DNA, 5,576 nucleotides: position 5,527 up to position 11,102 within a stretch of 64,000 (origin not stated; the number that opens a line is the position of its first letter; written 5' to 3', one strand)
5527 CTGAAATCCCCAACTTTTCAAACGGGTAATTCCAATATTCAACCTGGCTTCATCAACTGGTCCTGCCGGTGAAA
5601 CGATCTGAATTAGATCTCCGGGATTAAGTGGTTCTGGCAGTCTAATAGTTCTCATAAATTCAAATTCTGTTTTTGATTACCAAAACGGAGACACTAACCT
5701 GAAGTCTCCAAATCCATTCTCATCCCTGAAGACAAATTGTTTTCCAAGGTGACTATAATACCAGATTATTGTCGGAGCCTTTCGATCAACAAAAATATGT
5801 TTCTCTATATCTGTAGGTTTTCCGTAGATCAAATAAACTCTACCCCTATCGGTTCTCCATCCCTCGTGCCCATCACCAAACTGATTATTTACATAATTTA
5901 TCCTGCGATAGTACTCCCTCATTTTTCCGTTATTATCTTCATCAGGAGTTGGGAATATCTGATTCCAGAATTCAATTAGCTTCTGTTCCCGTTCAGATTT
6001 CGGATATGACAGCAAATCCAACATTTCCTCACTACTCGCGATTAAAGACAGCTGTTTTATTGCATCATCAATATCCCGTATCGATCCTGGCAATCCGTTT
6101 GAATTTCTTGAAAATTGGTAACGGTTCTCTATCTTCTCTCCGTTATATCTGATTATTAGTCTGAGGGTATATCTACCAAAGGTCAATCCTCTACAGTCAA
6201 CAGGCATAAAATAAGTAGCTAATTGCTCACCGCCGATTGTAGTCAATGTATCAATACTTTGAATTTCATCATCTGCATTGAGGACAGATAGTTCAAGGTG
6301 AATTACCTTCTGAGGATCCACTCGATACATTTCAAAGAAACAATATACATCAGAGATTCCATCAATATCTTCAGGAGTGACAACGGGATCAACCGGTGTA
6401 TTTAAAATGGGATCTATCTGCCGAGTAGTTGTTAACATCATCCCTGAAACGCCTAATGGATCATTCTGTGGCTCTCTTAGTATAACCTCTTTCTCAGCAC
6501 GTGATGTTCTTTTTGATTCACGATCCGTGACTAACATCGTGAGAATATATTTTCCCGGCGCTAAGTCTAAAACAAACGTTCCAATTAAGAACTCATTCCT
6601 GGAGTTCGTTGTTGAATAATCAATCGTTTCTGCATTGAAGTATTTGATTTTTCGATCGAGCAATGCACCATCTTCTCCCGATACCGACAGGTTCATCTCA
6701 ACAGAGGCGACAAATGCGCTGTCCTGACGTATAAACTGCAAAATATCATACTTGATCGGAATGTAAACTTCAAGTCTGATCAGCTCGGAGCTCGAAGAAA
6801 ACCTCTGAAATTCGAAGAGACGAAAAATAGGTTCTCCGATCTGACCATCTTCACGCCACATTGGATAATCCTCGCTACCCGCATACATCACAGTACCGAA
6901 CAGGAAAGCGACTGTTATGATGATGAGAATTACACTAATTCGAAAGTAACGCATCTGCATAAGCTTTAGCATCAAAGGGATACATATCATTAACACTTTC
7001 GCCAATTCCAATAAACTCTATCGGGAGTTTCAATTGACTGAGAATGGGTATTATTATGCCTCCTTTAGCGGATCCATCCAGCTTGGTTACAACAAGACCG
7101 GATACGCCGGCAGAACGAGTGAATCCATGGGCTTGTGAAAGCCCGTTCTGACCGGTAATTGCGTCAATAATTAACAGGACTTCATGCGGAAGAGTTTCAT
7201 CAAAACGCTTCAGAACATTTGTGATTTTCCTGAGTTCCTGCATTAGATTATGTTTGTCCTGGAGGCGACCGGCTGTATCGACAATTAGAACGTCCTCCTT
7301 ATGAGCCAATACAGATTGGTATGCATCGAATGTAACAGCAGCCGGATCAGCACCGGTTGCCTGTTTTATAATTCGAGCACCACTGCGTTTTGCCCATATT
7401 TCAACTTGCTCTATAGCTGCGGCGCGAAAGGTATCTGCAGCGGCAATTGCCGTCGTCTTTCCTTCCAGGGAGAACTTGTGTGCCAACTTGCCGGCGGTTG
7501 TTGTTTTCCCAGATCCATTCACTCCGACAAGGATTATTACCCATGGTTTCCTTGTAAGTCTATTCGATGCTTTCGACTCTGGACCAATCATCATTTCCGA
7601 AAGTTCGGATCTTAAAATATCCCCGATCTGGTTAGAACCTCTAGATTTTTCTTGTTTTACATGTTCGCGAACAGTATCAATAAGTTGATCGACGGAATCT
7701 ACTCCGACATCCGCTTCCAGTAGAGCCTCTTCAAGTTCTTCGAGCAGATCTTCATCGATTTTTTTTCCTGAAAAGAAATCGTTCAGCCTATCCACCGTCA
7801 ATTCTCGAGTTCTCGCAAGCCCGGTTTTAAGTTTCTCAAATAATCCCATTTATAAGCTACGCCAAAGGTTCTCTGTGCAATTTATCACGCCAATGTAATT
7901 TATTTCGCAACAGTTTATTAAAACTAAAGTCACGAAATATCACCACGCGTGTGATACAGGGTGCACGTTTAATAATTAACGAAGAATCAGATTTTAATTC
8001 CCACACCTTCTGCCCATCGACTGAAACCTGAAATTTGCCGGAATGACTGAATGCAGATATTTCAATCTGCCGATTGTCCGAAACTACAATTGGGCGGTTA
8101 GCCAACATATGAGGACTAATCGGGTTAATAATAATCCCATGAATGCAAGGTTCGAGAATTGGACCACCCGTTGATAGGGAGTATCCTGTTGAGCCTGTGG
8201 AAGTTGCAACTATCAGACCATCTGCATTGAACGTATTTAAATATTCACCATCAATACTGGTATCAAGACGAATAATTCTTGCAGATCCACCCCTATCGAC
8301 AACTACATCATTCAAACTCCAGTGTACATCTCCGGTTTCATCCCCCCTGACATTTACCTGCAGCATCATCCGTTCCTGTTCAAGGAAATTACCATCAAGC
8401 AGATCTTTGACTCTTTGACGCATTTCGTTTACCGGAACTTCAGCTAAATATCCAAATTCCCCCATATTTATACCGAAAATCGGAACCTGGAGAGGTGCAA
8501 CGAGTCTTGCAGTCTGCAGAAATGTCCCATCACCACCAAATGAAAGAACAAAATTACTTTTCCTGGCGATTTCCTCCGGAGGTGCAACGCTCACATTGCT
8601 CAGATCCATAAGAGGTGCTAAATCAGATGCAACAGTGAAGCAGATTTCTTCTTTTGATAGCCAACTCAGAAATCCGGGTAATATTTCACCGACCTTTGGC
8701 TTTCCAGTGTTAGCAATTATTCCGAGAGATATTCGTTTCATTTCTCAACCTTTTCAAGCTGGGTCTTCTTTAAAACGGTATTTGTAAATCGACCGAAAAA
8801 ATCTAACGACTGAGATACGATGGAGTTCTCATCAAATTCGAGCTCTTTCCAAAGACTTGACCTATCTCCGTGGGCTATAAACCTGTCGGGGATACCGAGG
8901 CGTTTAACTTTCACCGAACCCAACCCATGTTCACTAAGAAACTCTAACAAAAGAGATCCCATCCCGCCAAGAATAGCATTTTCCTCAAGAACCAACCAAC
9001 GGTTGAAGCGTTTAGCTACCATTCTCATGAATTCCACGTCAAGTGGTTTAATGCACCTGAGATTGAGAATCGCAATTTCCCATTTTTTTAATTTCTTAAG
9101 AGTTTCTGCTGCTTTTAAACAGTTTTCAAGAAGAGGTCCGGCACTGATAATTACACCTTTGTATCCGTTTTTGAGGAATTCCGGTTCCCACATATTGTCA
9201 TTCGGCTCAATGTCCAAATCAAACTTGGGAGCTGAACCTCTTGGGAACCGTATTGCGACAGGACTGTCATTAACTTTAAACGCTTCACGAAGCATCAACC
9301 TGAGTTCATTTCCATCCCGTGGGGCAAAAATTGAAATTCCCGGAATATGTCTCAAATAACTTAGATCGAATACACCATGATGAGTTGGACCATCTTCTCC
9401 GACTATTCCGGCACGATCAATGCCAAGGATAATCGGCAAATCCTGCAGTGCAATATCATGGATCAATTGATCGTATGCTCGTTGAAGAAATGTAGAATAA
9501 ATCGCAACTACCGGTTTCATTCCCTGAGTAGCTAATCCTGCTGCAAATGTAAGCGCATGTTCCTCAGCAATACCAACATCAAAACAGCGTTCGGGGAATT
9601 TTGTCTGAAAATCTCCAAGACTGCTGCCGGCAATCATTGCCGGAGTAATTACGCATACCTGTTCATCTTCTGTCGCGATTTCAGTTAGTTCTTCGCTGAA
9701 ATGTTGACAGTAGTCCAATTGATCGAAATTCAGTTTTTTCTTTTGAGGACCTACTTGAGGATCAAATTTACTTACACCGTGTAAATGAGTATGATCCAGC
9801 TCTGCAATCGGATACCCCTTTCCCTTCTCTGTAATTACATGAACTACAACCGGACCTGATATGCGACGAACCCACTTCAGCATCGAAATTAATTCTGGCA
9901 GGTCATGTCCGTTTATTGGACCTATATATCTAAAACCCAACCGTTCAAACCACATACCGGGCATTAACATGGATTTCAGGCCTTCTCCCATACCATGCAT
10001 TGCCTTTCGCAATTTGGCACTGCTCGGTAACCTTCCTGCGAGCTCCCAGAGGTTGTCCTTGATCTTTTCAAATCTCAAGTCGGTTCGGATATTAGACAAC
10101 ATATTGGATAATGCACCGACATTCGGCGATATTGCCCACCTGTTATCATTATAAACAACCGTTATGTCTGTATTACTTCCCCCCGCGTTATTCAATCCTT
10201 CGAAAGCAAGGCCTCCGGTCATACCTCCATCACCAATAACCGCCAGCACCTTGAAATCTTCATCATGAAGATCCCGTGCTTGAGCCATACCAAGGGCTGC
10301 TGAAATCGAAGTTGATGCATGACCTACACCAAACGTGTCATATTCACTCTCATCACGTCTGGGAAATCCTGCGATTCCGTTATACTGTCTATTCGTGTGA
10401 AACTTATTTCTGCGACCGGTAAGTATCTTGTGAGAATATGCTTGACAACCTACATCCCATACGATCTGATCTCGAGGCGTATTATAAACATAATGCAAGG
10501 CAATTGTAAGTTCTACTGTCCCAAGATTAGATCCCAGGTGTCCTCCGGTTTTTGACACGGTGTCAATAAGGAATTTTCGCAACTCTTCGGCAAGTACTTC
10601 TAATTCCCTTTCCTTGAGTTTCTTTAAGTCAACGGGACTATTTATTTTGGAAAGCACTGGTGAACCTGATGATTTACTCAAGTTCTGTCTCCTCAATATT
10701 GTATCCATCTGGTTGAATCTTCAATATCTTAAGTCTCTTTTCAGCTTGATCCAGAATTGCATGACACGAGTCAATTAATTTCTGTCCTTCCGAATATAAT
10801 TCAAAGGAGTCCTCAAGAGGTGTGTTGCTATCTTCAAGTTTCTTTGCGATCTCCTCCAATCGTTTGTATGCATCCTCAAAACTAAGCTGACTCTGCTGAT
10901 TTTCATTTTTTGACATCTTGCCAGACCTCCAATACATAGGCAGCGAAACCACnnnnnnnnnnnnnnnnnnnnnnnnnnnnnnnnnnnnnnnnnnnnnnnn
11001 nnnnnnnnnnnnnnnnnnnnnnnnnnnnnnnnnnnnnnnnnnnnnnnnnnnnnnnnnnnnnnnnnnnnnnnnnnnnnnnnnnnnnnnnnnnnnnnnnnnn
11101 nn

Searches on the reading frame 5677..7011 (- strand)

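Call 48: search_protein_families(library=pfam, proteins=[window:5677-7011:-], max_evalue=0.0001)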
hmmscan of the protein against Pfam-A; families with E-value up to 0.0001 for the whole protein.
window:5677-7011:- (444 aa): 1 family
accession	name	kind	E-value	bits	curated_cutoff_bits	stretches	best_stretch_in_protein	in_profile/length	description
PF20094.4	GWxTD_dom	-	1.9e-17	64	26.9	1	304-422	21-129/172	GWxTD domain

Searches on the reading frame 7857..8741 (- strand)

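Call 48: search_protein_families(library=pfam, proteins=[window:7857-8741:-], max_evalue=0.0001)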
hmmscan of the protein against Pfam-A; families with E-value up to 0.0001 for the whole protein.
window:7857-8741:- (294 aa): 2 families
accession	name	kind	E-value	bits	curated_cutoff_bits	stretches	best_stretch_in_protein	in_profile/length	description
PF20143.4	NAD_kinase_C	-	4.1e-29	101.3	23.7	1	143-261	1-118/126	ATP-NAD kinase C-terminal domain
PF01513.26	NAD_kinase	-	2e-14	54.5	25.5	1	7-118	2-129/130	ATP-NAD kinase N-terminal domain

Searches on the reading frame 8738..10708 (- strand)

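Call 48: search_protein_families(library=pfam, proteins=[window:8738-10708:-], max_evalue=0.0001)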
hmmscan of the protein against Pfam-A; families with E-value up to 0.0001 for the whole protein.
window:8738-10708:- (656 aa): 3 families
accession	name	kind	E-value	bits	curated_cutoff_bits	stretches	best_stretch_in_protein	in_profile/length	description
PF13292.11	DXP_synthase_N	-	1.4e-116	389.1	21.2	1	19-293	1-274/274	1-deoxy-D-xylulose-5-phosphate synthase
PF02779.29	Transket_pyr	-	3.4e-46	157.5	27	1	330-493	2-172/174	Transketolase, pyrimidine binding domain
PF02780.25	Transketolase_C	-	2.9e-21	76.1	25.9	1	513-630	7-124/124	Transketolase, C-terminal domain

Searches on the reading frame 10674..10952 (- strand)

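Call 66: search_protein_families(library=pfam, proteins=[window:10674-10952:-], max_evalue=0.1)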
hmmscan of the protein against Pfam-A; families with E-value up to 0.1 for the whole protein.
window:10674-10952:- (92 aa): 6 families
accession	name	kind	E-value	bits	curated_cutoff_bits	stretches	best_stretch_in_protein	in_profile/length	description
PF02609.21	Exonuc_VII_S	-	4.4e-20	71.9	24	1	25-75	1-51/52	Exonuclease VII small subunit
PF14424.12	Toxin-deaminase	-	0.016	15.7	29.6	1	29-79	92-140/146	The BURPS668_1122 family of deaminases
PF00261.25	Tropomyosin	-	0.021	14.7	38.6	1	12-90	98-178/242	Tropomyosin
PF08775.15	ParB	-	0.024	15.4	25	1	20-79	4-61/126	ParB family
PF05335.18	DUF745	-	0.028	14.6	33.3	1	13-80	87-154/183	Protein of unknown function (DUF745)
PF17107.11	SesA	-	0.096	13.3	26.3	0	18-82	21-88/122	N-terminal domain on NACHT_NTPase and P-loop NTPases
